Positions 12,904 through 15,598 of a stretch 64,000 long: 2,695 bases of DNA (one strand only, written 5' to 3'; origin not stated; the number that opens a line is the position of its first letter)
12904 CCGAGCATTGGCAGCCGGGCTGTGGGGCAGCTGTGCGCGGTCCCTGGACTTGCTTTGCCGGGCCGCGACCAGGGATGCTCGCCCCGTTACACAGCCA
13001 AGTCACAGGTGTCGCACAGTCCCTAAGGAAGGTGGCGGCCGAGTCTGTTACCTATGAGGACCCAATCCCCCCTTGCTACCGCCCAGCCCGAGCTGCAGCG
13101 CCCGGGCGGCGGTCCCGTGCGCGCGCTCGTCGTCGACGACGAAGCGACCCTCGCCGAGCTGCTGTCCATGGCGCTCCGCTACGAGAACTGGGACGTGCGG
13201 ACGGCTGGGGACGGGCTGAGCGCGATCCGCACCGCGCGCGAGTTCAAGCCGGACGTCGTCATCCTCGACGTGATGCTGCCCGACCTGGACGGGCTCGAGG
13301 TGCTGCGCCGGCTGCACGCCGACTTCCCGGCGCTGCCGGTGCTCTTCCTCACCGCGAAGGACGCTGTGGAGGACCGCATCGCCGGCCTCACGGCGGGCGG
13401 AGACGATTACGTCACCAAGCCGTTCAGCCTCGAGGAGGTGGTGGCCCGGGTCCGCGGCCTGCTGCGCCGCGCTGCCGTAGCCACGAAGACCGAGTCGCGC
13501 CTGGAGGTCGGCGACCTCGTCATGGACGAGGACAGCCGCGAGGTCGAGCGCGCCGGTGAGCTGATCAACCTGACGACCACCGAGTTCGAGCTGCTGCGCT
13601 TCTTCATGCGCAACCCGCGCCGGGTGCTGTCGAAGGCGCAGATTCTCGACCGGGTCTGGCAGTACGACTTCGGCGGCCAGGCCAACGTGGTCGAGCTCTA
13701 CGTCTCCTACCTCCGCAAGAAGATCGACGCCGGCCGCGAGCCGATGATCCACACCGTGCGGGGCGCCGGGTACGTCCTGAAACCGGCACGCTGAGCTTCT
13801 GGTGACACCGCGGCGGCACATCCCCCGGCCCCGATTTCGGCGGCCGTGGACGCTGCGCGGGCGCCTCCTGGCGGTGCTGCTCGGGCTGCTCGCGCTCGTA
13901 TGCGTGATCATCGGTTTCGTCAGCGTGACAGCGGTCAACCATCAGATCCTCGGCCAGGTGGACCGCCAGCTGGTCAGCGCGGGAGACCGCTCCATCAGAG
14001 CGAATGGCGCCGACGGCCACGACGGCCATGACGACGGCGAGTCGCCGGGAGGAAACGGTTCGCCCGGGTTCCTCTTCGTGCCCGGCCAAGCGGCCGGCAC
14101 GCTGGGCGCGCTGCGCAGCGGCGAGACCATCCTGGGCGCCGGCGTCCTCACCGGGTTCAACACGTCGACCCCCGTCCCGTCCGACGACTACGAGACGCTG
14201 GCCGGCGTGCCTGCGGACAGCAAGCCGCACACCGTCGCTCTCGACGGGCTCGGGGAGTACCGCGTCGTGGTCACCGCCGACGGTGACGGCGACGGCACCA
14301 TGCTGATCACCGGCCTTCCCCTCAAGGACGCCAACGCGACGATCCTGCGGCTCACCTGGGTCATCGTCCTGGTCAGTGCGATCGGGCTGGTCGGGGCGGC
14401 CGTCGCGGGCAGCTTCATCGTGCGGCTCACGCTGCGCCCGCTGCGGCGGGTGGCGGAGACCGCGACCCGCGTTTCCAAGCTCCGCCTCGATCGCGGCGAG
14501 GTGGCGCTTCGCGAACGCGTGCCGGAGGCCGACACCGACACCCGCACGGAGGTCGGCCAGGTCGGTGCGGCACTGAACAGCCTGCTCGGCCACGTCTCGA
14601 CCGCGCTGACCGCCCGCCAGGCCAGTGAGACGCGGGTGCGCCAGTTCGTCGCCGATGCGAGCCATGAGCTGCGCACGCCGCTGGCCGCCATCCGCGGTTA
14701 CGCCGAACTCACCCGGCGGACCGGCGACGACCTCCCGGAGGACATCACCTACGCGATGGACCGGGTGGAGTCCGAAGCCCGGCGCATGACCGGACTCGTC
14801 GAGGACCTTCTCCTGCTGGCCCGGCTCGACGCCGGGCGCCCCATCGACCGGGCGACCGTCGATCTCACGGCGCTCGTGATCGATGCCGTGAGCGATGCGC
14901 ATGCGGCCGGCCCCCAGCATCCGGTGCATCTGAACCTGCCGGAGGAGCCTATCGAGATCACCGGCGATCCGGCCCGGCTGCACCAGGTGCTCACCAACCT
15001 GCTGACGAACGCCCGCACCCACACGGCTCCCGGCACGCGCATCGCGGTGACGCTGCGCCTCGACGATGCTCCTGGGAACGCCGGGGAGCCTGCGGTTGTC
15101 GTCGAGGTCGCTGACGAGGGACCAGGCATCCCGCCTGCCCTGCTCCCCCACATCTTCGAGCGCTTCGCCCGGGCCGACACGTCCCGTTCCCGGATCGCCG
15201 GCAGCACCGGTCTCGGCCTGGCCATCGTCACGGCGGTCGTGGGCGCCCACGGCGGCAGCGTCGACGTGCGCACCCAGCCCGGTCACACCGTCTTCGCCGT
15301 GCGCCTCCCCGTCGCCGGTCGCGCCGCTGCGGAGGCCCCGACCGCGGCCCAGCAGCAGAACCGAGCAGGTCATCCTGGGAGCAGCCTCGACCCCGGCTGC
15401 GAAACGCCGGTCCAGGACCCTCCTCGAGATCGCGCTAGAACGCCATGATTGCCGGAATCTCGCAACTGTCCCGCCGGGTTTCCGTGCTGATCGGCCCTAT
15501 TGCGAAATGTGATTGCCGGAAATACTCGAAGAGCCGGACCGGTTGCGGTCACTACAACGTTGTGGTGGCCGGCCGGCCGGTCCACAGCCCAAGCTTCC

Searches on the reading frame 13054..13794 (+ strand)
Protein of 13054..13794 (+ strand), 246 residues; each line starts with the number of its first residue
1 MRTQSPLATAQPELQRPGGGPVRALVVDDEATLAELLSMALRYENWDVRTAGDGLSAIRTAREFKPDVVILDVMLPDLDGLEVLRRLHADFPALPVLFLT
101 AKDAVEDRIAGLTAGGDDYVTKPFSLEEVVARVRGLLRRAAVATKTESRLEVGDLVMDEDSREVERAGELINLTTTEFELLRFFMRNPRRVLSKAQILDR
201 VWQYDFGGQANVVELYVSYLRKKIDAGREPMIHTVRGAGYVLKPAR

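Call 6: search_protein_families(library=pfam, max_evalue=0.01, proteins=[window:13054-13794:+])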
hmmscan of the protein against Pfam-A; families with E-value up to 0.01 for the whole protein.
window:13054-13794:+ (246 aa): 2 families
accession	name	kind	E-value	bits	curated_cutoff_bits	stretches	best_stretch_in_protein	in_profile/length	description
PF00072.30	Response_reg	-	4.9e-29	101.2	30.2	1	25-134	2-111/111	Response regulator receiver domain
PF00486.34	Trans_reg_C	-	7.4e-27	93.7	26.2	1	169-242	2-77/77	Transcriptional regulatory protein, C terminal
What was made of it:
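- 13054..13794 (+): OmpR/PhoB-family response regulator, divergent from the operon. Response_reg plus Trans_reg_C (call 6).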

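Call 32: search_protein_families(library=ncbifam, max_evalue=0.00001, proteins=[window:13054-13794:+])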
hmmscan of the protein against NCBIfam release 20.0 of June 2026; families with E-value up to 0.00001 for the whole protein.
window:13054-13794:+ (246 aa): 93 families (the best 25 are shown)
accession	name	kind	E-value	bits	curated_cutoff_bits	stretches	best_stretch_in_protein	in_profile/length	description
TIGR02154.1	PhoB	equivalog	2.5e-64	216.7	296.2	1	23-242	4-225/226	phosphate regulon transcriptional regulator PhoB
NF040689.1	MtrAB_MtrA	equivalog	5.3e-60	202.5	300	1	25-240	2-216/219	MtrAB system response regulator MtrA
NF045944.1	ResRegRpaBCyano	equivalog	1.7e-57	194.5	330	1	25-243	1-228/229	response regulator transcription factor RpaB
NF041733.1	resp_reg_CseB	equivalog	3.4e-57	193.5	350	1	24-243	3-227/228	two-component system response regulator CseB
TIGR01387.1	cztR_silR_copR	subfamily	3.6e-56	190.2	279.2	1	25-242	2-218/218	heavy metal response regulator transcription factor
NF008296.0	PRK11083.1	equivalog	5.8e-56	189.4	273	1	23-244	5-227/228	two-component system response regulator CreB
NF045914.1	RespRegNblR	equivalog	2e-55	187.8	300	1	24-243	9-226/228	response regulator transcription factor NblR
NF040534.1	resp_reg_YycF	equivalog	7.3e-54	182.5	340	1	24-243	3-228/231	response regulator YycF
NF041734.1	resp_reg_RppA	equivalog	1.1e-53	181.9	250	1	23-243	2-228/229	two-component system response regulator RppA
NF007346.1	PRK09836.1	equivalog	2.1e-52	178.2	420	1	23-243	2-222/227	copper/silver response regulator transcription factor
NF053854.1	RespRegPhoBBctds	equivalog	9.1e-52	175.6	270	1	25-242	2-224/225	two-component system response regulator PhoB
NF033117.2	vanR_ACDEGLN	exception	5.1e-47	160.3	350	1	25-242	2-225/226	VanR-ABDEGLN family response regulator transcription factor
NF033120.0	vanR_FM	exception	5.4e-47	160.4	460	1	24-242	6-229/231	vancomycin resistance response regulator transcription factor, VanR-F/VanR-M family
NF012023.0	PRK15479.1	equivalog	3.4e-46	157.6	337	1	23-243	2-218/224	transcriptional regulator TctD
NF007928.2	PRK10643.1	equivalog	8.7e-45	153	330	1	23-242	2-216/216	two-component system response regulator PmrA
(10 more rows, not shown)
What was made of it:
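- The kinase's best, sub-threshold NCBIfam match is the heavy-metal sensor family (call 32).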

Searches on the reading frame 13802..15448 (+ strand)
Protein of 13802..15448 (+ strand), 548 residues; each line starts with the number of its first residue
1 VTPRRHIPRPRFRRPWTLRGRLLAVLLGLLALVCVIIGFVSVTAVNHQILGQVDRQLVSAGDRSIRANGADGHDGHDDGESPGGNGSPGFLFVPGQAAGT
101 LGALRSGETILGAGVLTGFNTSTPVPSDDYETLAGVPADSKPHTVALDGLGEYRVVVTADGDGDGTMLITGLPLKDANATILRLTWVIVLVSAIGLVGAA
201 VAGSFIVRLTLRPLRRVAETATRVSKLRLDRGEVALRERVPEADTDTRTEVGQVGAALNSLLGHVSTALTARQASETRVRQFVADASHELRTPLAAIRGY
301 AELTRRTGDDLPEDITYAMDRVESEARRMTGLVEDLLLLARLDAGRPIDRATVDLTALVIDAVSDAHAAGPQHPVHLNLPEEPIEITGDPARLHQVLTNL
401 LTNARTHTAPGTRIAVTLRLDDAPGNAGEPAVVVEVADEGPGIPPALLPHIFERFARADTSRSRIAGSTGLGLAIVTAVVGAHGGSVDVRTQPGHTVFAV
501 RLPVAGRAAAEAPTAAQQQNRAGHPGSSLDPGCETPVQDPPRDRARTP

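Call 6: search_protein_families(library=pfam, max_evalue=0.01, proteins=[window:13802-15448:+])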
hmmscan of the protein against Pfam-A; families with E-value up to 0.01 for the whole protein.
window:13802-15448:+ (548 aa): 4 families
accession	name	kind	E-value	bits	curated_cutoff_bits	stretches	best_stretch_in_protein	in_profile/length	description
PF02518.31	HATPase_c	-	2.7e-27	95.8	26.4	1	388-504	1-109/111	Histidine kinase-, DNA gyrase B-, and HSP90-like ATPase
PF00512.31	HisKA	-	5.8e-21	74.8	26.9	1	280-345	3-66/66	His Kinase A (phospho-acceptor) domain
PF00672.30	HAMP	-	3.3e-06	27.8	25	1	205-264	1-50/53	HAMP domain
PF13581.12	HATPase_c_2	-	0.0012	19.3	27.4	1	394-482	33-111/127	Histidine kinase-like ATPase domain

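Call 32: search_protein_families(library=ncbifam, max_evalue=0.00001, proteins=[window:13802-15448:+])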
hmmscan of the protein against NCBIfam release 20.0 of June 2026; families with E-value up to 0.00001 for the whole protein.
window:13802-15448:+ (548 aa): 72 families (the best 25 are shown)
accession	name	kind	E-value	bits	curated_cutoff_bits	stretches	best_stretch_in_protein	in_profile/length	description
TIGR01386.1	cztS_silS_copS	subfamily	2.1e-53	181.9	292.55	1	157-503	135-457/457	heavy metal sensor histidine kinase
TIGR02966.1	phoR_proteo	equivalog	3.7e-52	177.4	334.2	1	276-499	111-330/333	phosphate regulon sensor histidine kinase PhoR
NF046044.1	PnpS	equivalog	1.4e-48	165.9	400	1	269-503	160-390/390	two-component system histidine kinase PnpS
NF040691.1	MtrAB_MtrB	equivalog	4.1e-47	161.3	450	1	169-513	171-502/507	MtrAB system histidine kinase MtrB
NF041735.1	hist_kin_RppB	equivalog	1.1e-46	159.6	400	1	274-503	211-438/438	two-component system sensor histidine kinase RppB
NF033092.0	HK_WalK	equivalog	4.4e-44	151.1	725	1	268-503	361-593/594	cell wall metabolism sensor histidine kinase WalK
NF008312.0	PRK11100.1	equivalog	4.8e-40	137.8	356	1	188-498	184-467/477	two-component system sensor histidine kinase CreC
NF012163.2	BaeS_SmeS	equivalog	1.3e-36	126.5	500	1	183-493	164-446/457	sensor histidine kinase efflux regulator BaeS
NF007837.0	PRK10549.1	equivalog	2.7e-36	125.3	603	1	183-505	164-459/466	envelope stress sensor histidine kinase BaeS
NF007007.0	PRK09470.1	equivalog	6.3e-36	124.3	486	1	212-503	194-458/463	envelope stress sensor histidine kinase CpxA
NF007898.0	PRK10604.1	equivalog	8.6e-36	124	478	1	200-507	146-426/433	two-component system sensor histidine kinase RstB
NF041880.1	EPS_EpsF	equivalog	1.3e-35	122.9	900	1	239-489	237-475/492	response regulator EpsF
NF033091.0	HK_VanS_ACDEFG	equivalog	4.5e-34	117.9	400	1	242-503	37-293/293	vancomycin resistance histidine kinase VanS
NF008235.0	PRK11006.1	equivalog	6.2e-34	117.6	390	1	267-503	192-422/431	phosphate regulon sensor histidine kinase PhoR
NF007345.0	PRK09835.1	subfamily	1.2e-33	116.4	423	1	243-504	226-480/482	Cu(+)/Ag(+) sensor histidine kinase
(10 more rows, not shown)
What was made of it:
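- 13802..15448 (+): Membrane histidine kinase (HAMP, HisKA, HATPase_c) with an extracytoplasmic loop of about 140 aa. Calls 6, 32.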
